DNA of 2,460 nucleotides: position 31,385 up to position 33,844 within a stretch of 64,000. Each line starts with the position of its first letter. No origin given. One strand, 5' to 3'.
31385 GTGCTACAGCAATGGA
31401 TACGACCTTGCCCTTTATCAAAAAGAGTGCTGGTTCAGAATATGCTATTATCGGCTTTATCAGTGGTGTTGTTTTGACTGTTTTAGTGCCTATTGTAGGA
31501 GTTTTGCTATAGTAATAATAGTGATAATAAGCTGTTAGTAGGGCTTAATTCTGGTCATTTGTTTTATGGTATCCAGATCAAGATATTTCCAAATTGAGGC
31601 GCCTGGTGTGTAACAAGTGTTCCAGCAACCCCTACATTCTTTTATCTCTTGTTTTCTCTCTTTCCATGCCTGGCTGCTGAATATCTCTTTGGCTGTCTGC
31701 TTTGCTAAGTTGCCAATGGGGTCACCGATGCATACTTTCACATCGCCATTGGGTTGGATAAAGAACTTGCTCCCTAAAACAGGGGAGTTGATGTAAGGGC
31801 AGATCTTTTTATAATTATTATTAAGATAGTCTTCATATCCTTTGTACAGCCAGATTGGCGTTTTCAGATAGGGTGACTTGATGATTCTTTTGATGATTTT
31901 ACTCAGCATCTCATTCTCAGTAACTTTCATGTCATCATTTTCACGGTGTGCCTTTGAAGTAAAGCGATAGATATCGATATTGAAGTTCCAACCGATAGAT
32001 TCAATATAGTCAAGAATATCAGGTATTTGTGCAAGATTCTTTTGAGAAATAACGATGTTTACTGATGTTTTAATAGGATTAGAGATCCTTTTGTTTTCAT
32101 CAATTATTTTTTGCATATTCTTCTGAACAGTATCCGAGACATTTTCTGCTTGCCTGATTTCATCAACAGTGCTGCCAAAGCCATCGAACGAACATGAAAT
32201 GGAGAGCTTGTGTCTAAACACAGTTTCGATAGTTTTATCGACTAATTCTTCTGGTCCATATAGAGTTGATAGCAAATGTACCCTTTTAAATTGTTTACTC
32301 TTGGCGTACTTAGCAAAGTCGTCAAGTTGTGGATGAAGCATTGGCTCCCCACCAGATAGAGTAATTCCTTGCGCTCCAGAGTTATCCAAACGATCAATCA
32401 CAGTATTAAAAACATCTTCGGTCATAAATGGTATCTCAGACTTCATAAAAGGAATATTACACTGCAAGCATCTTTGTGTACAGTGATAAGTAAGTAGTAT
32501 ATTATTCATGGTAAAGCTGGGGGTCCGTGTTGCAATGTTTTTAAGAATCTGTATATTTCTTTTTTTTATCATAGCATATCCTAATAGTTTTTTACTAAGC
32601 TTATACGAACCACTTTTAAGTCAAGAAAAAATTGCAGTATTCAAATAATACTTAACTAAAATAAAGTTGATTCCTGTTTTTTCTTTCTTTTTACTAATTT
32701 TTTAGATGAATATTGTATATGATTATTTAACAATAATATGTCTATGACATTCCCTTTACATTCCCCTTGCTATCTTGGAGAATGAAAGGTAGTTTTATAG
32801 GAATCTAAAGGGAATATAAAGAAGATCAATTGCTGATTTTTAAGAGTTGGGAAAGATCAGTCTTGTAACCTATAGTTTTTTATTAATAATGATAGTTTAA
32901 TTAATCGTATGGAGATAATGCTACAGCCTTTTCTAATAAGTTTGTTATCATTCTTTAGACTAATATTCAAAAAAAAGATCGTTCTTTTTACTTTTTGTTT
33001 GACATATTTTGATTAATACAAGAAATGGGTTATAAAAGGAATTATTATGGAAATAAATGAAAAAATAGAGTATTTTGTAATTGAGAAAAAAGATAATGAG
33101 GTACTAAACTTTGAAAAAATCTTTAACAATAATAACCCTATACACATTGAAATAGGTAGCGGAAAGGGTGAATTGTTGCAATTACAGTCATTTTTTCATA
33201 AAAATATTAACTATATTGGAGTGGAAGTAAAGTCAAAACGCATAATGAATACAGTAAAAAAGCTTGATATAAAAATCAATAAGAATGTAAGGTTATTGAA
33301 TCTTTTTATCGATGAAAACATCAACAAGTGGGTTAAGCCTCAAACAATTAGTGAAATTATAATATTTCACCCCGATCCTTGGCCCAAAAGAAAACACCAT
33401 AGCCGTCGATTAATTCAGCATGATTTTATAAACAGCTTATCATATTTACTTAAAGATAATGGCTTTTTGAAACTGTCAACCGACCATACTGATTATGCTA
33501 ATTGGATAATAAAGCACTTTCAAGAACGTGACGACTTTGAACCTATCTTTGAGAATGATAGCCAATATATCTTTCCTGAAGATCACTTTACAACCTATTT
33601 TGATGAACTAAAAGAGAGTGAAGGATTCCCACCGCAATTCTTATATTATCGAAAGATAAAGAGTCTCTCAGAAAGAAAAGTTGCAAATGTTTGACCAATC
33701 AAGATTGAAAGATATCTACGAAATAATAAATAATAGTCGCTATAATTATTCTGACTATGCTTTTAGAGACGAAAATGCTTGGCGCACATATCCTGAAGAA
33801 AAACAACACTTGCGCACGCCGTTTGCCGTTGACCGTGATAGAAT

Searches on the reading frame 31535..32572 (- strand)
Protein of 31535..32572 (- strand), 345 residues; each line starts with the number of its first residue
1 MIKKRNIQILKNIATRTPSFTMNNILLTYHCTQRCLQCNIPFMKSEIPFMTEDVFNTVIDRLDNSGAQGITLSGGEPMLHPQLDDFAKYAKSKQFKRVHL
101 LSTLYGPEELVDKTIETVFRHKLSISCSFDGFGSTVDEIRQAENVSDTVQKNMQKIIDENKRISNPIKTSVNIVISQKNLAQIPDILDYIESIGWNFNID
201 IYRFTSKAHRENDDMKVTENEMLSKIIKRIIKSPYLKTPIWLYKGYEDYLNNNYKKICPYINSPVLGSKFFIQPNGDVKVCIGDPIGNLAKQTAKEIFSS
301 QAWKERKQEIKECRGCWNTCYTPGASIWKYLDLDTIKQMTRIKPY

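Call 19: search_protein_families(library=pfam, max_evalue=0.01, proteins=[window:31535-32572:-])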
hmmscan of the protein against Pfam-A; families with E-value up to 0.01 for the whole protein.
window:31535-32572:- (345 aa): 4 families
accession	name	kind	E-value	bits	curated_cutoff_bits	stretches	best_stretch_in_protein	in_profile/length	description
PF04055.27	Radical_SAM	-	1.2e-11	45.5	29.5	1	26-189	2-165/166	Radical SAM superfamily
PF13353.11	Fer4_12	-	2.3e-09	38.1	22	1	30-129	14-117/137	4Fe-4S single cluster domain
PF13186.11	SPASM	-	5.6e-07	30.2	21.5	1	267-317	5-67/67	Iron-sulfur cluster-binding domain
PF01865.21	PhoU_div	-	0.005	16.7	24.4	1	93-198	122-209/214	Protein of unknown function DUF47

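Call 51: search_protein_families(library=pfam, alignment_id=A5, max_evalue=0.0001)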
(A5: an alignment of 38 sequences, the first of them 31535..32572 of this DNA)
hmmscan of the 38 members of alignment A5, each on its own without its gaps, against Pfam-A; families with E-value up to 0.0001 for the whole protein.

A. member 1, window:31535-32572:- (345 aa): 3 families
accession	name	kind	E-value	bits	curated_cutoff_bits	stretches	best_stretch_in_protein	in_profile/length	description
PF04055.27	Radical_SAM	-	1.2e-11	45.5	29.5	1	26-189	2-165/166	Radical SAM superfamily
PF13353.11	Fer4_12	-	2.3e-09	38.1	22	1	30-129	14-117/137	4Fe-4S single cluster domain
PF13186.11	SPASM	-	5.6e-07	30.2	21.5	1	267-317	5-67/67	Iron-sulfur cluster-binding domain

B. families by the number of members that match (of 38 scanned): 87 families (the first 25 are shown)
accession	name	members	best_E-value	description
PF01926.29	MMR_HSR1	2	7.9e-22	50S ribosome-binding GTPase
PF09043.17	Lys-AminoMut_A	1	4.3e-248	D-Lysine 5,6-aminomutase TIM-barrel domain of alpha subunit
PF02574.22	S-methyl_trans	1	3.1e-81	Homocysteine S-methyltransferase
PF07136.16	DUF1385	1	7.5e-80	Protein of unknown function (DUF1385)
PF00145.23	DNA_methylase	1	1.9e-67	C-5 cytosine-specific DNA methylase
PF03486.20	HI0933_like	1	2.2e-63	HI0933-like protein Rossmann domain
PF16363.11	GDP_Man_Dehyd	1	4.6e-62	GDP-mannose 4,6 dehydratase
PF00710.25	Asparaginase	1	1.2e-60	Asparaginase, N-terminal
PF02588.21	YitT_membrane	1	8.5e-57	Uncharacterised 5xTM membrane BCR, YitT family COG1284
PF01018.28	GTP1_OBG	1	9.2e-56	GTP1/OBG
PF01370.27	Epimerase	1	3.7e-52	NAD dependent epimerase/dehydratase family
PF03781.23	FGE-sulfatase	1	9.9e-48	Sulfatase-modifying factor enzyme 1-like domain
PF00005.33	ABC_tran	1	1.1e-45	ABC transporter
PF13483.12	Lactamase_B_3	1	2.3e-45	Beta-lactamase superfamily domain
PF00892.27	EamA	1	2.4e-41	EamA-like transporter family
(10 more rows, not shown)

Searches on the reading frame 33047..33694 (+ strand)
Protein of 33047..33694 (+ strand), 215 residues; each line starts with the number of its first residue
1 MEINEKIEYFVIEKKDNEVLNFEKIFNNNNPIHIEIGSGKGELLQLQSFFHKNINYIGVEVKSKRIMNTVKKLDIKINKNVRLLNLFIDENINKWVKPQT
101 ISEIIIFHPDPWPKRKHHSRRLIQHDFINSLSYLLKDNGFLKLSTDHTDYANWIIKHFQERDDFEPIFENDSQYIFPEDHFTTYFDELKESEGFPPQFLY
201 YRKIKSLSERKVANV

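Call 19: search_protein_families(library=pfam, max_evalue=0.01, proteins=[window:33047-33694:+])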
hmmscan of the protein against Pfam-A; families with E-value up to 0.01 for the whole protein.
window:33047-33694:+ (215 aa): 1 family
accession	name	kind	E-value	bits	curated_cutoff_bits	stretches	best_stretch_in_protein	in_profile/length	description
PF02390.23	Methyltransf_4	-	1.8e-36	125.6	24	1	30-172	2-144/173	Putative methyltransferase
